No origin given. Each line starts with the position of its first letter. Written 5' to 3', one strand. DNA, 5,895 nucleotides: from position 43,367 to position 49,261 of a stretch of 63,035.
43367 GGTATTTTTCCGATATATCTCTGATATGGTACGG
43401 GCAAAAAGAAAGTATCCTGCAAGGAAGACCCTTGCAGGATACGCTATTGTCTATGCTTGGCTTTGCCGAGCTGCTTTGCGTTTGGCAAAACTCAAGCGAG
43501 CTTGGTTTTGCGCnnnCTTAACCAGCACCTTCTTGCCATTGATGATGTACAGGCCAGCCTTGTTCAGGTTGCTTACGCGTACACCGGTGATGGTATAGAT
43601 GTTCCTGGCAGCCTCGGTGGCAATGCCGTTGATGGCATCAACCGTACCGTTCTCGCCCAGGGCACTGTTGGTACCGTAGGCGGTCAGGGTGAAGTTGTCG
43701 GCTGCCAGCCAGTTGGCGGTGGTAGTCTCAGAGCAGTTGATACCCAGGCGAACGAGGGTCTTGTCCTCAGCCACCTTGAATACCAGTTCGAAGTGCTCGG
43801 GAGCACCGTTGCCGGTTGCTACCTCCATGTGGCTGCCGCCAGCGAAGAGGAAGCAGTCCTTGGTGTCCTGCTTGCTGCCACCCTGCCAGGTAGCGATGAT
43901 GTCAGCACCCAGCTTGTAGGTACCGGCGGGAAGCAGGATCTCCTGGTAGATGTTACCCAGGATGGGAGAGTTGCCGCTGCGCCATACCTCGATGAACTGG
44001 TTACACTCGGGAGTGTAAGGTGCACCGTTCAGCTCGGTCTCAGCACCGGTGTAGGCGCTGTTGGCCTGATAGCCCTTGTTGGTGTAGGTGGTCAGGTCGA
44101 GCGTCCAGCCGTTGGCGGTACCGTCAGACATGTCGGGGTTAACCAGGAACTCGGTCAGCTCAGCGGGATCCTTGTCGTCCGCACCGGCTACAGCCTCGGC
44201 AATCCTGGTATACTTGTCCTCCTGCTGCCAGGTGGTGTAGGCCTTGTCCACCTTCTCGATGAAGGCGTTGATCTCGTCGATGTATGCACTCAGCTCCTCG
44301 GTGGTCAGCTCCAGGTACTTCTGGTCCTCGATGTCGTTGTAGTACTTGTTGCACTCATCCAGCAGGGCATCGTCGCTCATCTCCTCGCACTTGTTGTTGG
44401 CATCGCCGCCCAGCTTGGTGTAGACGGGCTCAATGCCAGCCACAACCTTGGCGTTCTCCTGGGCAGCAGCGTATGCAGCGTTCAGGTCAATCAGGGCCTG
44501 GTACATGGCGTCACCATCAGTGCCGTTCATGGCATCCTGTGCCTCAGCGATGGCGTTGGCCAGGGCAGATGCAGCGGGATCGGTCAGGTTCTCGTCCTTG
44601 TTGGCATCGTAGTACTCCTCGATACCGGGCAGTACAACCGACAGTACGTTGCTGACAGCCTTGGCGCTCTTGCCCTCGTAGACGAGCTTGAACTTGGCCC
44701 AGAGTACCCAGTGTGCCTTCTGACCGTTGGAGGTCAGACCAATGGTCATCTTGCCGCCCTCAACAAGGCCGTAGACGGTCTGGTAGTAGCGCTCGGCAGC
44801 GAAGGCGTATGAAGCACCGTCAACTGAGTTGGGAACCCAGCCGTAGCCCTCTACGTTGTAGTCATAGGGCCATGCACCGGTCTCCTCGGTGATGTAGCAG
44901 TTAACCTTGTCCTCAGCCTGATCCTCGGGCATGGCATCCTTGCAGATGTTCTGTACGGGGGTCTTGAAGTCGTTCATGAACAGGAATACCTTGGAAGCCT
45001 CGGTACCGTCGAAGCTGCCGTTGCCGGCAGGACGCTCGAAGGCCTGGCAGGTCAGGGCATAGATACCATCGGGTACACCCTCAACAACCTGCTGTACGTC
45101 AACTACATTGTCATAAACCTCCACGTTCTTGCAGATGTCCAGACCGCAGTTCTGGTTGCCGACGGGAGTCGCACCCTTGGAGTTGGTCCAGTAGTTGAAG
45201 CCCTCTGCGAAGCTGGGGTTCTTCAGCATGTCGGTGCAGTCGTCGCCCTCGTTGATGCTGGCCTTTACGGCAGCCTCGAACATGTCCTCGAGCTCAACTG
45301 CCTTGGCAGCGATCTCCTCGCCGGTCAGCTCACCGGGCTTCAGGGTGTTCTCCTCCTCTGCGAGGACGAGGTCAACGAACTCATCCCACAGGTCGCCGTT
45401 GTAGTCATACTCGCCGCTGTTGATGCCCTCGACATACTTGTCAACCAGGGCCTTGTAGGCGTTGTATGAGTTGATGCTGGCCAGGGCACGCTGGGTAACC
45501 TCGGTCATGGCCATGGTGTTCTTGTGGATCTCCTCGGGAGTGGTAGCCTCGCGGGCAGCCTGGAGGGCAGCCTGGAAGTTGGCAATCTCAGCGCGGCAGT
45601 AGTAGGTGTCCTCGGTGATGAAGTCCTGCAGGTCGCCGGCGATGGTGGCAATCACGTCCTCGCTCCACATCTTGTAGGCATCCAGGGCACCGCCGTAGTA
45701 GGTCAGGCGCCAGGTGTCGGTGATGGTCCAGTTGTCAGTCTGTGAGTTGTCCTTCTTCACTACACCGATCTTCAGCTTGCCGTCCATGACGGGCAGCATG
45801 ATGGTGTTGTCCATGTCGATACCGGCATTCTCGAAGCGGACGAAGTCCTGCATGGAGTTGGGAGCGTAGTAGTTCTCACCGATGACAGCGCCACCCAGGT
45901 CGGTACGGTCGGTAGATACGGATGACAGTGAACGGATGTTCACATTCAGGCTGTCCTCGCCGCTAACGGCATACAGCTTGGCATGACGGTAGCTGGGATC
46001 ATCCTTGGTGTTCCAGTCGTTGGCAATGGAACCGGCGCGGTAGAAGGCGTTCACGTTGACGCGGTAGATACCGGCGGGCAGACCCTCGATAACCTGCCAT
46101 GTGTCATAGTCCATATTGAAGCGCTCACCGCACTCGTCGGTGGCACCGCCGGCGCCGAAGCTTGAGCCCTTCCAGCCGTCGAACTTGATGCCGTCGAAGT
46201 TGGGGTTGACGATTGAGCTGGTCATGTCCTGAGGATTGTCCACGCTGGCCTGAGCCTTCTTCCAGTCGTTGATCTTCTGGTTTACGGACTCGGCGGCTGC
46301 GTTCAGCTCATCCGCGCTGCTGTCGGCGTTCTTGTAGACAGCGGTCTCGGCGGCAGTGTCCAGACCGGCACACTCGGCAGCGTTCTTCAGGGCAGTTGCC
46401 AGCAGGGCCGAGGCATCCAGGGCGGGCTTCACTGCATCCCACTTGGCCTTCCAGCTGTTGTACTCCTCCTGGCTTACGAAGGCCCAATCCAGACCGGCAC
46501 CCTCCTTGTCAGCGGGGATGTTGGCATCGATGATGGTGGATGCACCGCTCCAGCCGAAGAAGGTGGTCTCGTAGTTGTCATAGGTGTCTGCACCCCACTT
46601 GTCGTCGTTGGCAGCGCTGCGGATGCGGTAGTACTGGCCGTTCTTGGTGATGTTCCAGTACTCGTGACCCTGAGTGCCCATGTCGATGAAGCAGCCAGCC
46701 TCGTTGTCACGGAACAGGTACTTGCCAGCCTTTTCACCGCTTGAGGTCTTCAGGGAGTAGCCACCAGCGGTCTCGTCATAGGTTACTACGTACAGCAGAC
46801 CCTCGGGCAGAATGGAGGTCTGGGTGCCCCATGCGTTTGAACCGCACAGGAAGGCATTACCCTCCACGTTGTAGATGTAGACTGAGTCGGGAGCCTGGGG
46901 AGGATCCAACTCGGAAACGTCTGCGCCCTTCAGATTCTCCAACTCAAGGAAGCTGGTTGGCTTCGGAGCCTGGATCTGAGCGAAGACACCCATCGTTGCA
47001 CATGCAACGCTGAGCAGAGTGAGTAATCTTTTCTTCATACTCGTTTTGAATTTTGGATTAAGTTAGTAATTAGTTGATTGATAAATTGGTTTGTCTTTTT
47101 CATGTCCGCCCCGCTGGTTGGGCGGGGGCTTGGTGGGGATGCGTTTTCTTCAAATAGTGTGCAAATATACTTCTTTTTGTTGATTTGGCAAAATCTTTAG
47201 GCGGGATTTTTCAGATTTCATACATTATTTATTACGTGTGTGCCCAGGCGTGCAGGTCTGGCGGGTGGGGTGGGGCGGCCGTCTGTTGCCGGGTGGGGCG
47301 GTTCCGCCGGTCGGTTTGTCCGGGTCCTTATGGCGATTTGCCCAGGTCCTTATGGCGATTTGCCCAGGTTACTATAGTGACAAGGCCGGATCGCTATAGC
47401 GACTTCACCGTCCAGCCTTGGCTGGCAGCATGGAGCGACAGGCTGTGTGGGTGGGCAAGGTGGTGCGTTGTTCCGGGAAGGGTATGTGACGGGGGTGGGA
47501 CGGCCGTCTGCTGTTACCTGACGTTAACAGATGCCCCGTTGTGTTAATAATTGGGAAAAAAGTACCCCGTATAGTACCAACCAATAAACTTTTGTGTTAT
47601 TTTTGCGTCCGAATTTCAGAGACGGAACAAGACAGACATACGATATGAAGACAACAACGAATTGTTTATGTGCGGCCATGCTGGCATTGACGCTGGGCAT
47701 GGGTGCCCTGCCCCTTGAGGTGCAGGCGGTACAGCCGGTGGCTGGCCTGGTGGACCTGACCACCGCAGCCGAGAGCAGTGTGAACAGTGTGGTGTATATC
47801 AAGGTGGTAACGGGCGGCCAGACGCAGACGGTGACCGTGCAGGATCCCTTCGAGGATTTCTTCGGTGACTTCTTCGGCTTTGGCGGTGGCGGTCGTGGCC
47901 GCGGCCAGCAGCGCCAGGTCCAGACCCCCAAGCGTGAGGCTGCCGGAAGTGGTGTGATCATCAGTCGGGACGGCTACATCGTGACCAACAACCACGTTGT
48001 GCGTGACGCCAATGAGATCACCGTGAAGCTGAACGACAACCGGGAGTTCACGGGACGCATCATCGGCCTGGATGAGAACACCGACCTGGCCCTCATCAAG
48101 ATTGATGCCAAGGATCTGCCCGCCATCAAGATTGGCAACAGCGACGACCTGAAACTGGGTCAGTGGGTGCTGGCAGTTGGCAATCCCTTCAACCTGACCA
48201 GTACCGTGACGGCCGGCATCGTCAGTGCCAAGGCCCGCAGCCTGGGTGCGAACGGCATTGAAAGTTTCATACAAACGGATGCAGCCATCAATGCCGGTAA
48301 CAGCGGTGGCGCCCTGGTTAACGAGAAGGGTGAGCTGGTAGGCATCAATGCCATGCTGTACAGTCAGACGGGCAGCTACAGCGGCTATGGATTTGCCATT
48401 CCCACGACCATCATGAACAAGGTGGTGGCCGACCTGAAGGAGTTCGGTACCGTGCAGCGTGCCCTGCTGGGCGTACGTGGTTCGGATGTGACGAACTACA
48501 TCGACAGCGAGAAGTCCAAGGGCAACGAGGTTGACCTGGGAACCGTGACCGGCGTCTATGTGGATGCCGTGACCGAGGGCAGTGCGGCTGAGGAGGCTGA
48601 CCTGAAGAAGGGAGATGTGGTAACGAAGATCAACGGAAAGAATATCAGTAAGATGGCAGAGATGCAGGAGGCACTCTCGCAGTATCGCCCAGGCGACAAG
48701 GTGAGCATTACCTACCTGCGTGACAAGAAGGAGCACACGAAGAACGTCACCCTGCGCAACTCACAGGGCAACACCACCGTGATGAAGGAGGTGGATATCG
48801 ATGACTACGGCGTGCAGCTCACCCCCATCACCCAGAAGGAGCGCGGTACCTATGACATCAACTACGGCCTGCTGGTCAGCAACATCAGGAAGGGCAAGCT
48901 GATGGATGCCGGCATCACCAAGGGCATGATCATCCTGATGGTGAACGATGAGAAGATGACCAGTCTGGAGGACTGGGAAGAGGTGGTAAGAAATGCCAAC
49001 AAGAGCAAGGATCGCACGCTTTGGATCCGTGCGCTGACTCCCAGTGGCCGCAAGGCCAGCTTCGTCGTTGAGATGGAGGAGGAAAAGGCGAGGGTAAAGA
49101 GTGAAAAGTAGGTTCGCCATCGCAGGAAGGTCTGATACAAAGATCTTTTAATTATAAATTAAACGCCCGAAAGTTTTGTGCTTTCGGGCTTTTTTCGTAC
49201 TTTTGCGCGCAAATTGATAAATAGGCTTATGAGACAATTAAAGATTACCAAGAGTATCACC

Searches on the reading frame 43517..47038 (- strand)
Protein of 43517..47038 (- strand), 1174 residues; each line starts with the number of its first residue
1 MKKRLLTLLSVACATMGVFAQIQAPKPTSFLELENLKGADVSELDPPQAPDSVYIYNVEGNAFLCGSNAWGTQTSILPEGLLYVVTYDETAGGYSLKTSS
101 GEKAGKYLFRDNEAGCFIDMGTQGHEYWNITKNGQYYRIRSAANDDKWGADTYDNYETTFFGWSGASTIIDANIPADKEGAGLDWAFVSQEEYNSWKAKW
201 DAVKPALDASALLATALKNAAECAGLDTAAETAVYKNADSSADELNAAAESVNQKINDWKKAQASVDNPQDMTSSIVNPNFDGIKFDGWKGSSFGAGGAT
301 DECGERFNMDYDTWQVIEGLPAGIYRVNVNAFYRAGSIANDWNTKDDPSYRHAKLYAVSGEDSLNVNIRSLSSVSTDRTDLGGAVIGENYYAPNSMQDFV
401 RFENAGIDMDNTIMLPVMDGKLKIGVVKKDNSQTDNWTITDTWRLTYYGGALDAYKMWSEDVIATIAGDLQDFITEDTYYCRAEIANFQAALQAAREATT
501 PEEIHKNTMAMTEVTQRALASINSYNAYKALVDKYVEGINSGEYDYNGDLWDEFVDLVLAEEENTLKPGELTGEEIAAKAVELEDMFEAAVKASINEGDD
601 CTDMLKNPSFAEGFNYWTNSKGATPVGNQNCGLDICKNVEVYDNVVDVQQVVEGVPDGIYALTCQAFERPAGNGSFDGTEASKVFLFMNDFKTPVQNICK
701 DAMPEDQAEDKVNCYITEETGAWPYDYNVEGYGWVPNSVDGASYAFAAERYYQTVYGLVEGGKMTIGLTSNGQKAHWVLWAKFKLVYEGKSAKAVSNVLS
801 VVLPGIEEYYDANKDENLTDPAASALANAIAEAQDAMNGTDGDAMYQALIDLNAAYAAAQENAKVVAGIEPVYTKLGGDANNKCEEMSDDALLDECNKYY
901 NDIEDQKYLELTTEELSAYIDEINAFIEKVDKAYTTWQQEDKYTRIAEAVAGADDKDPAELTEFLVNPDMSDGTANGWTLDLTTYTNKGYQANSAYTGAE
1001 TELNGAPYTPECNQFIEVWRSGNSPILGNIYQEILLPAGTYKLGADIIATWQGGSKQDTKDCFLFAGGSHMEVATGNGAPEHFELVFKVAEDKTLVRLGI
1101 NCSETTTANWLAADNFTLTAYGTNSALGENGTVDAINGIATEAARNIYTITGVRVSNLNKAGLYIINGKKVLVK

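Call 7: search_protein_families(library=pfam, proteins=[window:43517-47038:-], max_evalue=1)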
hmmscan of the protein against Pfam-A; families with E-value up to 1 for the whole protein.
window:43517-47038:- (1174 aa): 3 families
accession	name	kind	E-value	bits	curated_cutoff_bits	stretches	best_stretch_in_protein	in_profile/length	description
PF16405.10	DUF5013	-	2.9e-05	24.7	28.5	1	1010-1069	43-101/149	Domain of unknown function (DUF5013)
PF01049.22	CADH_Y-type_LIR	-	0.16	12.5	24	0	346-378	6-38/60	Cadherin, Y-type LIR-motif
PF19786.4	DUF6270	-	0.27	11.5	27.5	1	184-260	116-194/222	Family of unknown function (DUF6270)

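Call 8: search_protein_families(library=ncbifam, proteins=[window:43517-47038:-], max_evalue=1)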
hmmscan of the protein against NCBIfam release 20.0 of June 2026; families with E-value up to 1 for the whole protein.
window:43517-47038:- (1174 aa): 1 family
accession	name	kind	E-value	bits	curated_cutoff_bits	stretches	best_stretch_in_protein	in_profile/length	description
NF033197.0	F430_CfbE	equivalog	0.18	10.7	250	1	860-935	333-415/430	coenzyme F430 synthase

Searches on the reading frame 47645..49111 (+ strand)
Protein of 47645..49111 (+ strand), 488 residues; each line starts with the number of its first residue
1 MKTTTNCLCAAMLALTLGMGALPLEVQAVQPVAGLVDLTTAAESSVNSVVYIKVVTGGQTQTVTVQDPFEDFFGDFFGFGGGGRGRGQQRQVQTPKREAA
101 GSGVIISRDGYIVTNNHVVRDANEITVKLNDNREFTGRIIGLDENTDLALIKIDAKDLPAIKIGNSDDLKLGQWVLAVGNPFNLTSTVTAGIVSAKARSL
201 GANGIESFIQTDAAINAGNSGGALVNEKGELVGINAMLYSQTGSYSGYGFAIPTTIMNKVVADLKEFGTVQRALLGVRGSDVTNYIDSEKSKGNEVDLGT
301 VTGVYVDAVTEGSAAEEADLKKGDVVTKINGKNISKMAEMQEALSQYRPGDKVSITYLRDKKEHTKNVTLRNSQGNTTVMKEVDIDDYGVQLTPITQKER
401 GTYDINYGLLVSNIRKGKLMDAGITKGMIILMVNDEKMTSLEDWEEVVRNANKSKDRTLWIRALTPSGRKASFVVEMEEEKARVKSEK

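Call 13: search_protein_families(library=pfam, proteins=[window:47645-49111:+], max_evalue=0.001)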
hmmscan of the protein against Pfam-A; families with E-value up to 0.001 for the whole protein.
window:47645-49111:+ (488 aa): 8 families
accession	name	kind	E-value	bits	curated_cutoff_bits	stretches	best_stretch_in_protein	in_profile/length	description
PF13365.12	Trypsin_2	-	9e-37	127.4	27.6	1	101-234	1-144/144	Trypsin-like peptidase domain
PF13180.12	PDZ_2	-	2.9e-22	79.2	27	1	275-370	3-80/80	PDZ domain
PF00089.32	Trypsin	-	3e-19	70.1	20.6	1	96-260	22-219/220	Trypsin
PF17820.7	PDZ_6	-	6.1e-17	61.5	27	1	306-359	2-54/54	PDZ domain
PF00595.29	PDZ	-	1.8e-15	57.5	23.2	1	293-356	23-79/81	PDZ domain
PF14685.13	PDZ_Tricorn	-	3e-06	27.5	25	0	319-368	39-86/88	Tricorn protease PDZ domain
PF12812.13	PDZ_1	-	8.5e-06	26.2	28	0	405-451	28-75/78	PDZ-like domain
PF10459.15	Peptidase_S46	-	1.1e-05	24.7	22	0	211-235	626-650/698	Peptidase S46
